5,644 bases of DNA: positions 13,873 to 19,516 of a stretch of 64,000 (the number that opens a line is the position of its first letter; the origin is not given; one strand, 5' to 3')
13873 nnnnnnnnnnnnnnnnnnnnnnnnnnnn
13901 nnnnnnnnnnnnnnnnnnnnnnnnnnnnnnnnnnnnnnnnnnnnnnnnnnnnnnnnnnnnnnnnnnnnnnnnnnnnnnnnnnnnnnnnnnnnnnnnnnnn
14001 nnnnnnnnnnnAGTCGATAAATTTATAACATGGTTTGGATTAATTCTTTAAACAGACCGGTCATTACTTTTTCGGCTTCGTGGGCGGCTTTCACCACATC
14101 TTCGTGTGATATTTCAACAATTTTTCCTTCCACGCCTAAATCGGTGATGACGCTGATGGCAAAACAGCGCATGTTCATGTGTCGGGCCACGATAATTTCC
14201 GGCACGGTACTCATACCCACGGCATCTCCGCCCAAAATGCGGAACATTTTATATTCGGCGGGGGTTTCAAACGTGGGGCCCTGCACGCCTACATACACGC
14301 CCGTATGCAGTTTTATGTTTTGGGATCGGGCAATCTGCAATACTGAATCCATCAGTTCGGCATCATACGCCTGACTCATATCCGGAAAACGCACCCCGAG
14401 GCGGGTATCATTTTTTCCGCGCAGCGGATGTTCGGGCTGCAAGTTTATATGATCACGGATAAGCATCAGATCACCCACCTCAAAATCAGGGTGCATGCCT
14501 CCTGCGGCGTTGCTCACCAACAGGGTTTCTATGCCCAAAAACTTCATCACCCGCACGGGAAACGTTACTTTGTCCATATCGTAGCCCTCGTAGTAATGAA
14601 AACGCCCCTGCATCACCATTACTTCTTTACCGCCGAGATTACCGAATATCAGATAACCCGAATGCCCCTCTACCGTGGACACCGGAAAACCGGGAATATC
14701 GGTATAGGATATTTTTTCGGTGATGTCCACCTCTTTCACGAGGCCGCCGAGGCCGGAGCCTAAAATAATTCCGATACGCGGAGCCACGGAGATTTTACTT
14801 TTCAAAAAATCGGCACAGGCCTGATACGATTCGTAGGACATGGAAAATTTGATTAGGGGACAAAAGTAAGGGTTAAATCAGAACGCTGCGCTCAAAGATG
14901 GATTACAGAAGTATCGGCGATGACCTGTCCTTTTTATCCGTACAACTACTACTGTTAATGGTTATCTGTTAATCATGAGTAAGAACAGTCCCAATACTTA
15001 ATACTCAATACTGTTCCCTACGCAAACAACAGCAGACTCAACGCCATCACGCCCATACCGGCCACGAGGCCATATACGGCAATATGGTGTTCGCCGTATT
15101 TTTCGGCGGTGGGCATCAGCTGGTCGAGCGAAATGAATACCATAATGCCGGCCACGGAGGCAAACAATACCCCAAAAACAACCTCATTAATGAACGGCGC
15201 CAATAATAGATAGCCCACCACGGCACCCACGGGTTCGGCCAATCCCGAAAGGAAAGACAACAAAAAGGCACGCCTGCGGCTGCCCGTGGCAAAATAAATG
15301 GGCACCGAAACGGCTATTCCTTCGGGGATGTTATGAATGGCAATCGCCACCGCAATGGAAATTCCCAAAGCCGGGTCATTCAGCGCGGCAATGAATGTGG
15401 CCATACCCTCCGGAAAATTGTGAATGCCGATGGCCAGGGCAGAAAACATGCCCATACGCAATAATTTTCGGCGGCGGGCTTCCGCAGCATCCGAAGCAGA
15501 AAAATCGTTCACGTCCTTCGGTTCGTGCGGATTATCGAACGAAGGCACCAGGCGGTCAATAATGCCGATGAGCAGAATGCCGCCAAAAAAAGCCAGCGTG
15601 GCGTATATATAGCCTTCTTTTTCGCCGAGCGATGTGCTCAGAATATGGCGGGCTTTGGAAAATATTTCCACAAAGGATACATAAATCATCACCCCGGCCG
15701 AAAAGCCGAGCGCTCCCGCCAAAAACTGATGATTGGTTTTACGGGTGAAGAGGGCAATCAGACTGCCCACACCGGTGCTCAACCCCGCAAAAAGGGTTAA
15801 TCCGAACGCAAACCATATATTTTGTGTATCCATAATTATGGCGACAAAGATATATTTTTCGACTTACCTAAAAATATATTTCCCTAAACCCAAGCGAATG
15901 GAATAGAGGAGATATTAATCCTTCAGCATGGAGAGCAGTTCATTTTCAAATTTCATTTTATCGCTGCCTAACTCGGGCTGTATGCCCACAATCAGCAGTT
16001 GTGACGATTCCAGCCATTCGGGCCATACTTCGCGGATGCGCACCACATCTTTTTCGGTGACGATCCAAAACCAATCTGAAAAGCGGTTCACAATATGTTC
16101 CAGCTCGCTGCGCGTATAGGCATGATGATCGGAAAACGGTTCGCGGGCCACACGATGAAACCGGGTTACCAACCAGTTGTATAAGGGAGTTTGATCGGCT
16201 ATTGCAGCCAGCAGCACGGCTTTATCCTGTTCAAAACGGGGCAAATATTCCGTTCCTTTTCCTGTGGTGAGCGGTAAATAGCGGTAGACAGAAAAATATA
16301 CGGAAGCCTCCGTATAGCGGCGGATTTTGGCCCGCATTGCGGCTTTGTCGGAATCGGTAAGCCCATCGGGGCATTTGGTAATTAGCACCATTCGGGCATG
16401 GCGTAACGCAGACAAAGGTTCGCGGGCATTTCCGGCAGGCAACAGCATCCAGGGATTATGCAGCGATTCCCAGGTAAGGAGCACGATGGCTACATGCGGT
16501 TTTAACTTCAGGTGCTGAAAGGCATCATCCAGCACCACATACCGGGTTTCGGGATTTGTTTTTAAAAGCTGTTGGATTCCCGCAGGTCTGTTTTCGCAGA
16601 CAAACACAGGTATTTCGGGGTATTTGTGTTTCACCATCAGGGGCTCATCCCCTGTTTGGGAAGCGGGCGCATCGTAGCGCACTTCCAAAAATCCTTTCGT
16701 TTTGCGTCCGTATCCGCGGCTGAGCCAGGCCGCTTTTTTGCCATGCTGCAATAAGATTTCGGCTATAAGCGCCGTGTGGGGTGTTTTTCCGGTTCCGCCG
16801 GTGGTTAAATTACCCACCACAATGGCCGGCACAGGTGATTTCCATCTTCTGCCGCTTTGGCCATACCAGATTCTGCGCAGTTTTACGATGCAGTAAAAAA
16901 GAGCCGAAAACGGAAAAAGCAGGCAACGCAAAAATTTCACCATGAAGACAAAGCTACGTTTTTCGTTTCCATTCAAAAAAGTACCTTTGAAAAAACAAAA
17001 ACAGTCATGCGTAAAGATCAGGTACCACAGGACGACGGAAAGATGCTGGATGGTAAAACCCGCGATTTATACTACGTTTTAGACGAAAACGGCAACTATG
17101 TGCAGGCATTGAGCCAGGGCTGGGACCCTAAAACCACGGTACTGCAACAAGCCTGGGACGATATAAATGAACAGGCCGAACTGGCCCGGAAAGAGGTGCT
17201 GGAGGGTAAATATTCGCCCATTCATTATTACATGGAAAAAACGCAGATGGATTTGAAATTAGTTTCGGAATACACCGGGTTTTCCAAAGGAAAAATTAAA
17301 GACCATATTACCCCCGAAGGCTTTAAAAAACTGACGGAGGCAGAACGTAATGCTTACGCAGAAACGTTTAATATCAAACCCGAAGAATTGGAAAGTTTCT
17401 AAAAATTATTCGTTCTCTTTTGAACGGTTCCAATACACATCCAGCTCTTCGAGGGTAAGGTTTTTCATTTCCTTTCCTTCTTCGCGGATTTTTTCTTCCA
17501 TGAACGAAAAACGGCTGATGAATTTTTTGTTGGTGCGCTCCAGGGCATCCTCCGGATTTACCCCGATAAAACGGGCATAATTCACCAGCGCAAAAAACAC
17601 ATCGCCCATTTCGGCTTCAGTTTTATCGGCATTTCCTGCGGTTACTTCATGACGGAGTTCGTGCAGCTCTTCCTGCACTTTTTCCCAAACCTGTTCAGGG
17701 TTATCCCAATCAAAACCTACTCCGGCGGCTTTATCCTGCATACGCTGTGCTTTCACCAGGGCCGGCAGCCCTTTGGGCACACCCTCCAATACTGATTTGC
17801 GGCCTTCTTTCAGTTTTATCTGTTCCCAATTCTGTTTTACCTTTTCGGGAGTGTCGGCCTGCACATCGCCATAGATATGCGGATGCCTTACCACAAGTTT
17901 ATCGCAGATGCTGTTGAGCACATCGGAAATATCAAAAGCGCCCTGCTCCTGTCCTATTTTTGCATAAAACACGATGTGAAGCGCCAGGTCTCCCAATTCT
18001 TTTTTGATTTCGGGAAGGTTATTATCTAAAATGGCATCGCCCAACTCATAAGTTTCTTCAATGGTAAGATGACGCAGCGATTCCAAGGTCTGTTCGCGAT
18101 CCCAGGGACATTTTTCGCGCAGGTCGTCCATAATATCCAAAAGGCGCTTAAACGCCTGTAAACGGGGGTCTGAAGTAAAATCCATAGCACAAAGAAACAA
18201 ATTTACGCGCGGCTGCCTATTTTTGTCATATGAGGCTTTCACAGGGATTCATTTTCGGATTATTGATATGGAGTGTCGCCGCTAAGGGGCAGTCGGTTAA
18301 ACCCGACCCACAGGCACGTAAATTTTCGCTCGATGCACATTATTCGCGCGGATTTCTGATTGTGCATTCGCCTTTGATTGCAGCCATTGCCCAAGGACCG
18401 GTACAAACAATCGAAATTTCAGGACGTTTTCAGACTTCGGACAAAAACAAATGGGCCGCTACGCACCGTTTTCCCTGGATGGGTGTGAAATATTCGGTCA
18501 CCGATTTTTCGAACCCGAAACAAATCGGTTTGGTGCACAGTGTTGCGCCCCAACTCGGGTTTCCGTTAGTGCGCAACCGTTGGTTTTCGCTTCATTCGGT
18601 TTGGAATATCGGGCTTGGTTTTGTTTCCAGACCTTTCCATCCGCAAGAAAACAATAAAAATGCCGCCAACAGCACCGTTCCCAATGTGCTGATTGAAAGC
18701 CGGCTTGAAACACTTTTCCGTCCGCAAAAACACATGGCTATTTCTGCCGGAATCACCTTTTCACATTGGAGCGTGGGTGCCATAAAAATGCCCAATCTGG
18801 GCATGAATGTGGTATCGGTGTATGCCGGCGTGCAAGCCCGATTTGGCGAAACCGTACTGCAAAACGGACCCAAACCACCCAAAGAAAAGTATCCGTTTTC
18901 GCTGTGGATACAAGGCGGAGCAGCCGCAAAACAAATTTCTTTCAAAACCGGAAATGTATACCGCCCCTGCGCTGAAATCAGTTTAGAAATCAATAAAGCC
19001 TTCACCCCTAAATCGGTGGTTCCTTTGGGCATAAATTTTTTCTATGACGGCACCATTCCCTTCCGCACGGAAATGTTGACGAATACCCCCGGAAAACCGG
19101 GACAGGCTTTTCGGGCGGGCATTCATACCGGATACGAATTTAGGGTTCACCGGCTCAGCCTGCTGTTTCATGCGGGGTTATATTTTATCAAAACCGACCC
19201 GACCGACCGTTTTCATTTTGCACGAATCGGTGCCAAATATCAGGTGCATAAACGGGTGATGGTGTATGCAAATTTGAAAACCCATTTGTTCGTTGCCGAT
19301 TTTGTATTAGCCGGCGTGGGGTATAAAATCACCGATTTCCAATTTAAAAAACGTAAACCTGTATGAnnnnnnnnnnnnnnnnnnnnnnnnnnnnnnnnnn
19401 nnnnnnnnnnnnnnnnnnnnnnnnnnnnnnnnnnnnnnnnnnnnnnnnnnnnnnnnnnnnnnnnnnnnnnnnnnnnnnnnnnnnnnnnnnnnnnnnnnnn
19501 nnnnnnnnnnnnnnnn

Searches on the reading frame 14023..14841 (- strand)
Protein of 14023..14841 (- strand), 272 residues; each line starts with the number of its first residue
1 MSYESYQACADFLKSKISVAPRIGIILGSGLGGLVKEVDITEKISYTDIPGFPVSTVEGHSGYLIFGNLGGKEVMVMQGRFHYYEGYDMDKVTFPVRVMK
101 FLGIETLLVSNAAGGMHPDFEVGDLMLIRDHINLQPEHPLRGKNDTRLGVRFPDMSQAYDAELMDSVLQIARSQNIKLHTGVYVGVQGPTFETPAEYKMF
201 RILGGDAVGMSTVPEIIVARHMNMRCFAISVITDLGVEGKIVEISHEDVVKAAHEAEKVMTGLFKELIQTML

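Call 83: search_protein_families(library=pfam, proteins=[window:14023-14841:-], max_evalue=0.001)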
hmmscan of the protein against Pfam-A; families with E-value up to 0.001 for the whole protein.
window:14023-14841:- (272 aa): 1 family
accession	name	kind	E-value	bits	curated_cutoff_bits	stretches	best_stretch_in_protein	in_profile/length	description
PF01048.26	PNP_UDP_1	-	7.8e-56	189.5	25.1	1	22-268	1-232/233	Phosphorylase superfamily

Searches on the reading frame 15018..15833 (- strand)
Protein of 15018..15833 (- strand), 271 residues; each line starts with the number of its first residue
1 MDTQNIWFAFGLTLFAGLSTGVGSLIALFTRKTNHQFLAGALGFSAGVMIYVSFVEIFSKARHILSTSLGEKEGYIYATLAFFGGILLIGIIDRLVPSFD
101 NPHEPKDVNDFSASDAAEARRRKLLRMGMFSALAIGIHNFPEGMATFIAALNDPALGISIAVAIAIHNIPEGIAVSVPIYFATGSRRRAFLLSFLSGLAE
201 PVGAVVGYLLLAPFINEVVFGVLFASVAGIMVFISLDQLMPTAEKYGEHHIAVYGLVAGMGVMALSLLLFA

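Call 83: search_protein_families(library=pfam, proteins=[window:15018-15833:-], max_evalue=0.001)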
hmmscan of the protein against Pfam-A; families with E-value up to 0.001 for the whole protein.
window:15018-15833:- (271 aa): 1 family
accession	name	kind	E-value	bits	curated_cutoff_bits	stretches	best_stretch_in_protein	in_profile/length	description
PF02535.28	Zip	-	5.9e-33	114.9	35.1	2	124-265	174-321/323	ZIP Zinc transporter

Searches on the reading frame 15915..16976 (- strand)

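Call 64: search_protein_families(library=pfam, proteins=[window:15915-16976:-], max_evalue=0.00001)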
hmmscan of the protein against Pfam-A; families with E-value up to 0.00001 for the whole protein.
window:15915-16976:- (353 aa): 1 family
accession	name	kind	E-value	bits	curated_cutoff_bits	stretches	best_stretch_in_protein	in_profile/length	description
PF02606.20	LpxK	-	1.4e-69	235.2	27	1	17-351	2-327/328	Tetraacyldisaccharide-1-P 4'-kinase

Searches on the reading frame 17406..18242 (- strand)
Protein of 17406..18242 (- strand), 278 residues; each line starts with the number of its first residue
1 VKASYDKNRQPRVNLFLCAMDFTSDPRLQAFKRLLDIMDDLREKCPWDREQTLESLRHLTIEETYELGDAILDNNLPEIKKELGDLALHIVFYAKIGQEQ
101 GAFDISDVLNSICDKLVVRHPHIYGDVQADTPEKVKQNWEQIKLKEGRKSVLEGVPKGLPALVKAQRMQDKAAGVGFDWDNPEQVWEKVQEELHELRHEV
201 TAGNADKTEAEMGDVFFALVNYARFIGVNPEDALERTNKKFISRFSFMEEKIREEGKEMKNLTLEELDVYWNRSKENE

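Call 83: search_protein_families(library=pfam, proteins=[window:17406-18242:-], max_evalue=0.001)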
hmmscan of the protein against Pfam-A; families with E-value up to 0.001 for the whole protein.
window:17406-18242:- (278 aa): 2 families
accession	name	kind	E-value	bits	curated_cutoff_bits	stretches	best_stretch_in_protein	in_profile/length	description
PF03819.22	MazG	-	2.2e-34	118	22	2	51-123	1-73/74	MazG nucleotide pyrophosphohydrolase domain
PF01503.22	PRA-PH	-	5.5e-06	27.1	21.3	0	184-239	29-84/86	Phosphoribosyl-ATP pyrophosphohydrolase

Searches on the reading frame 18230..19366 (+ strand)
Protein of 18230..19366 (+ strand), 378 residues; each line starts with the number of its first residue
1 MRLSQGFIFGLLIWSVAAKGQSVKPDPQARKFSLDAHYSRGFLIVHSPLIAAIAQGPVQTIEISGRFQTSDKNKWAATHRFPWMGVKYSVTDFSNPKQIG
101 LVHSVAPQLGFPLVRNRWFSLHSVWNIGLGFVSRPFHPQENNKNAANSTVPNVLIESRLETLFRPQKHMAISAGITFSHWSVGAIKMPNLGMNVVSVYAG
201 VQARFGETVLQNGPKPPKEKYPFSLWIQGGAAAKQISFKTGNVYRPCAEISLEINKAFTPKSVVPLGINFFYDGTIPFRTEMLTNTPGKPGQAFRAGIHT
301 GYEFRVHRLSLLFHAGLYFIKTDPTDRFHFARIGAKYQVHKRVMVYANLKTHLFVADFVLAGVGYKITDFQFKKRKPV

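Call 83: search_protein_families(library=pfam, proteins=[window:18230-19366:+], max_evalue=0.001)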
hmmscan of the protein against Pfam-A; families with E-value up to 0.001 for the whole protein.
window:18230-19366:+ (378 aa): 1 family
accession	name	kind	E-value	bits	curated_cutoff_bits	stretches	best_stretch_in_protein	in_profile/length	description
PF09411.16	PagL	-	5.7e-06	26.9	23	1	84-201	24-135/136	Lipid A 3-O-deacylase (PagL)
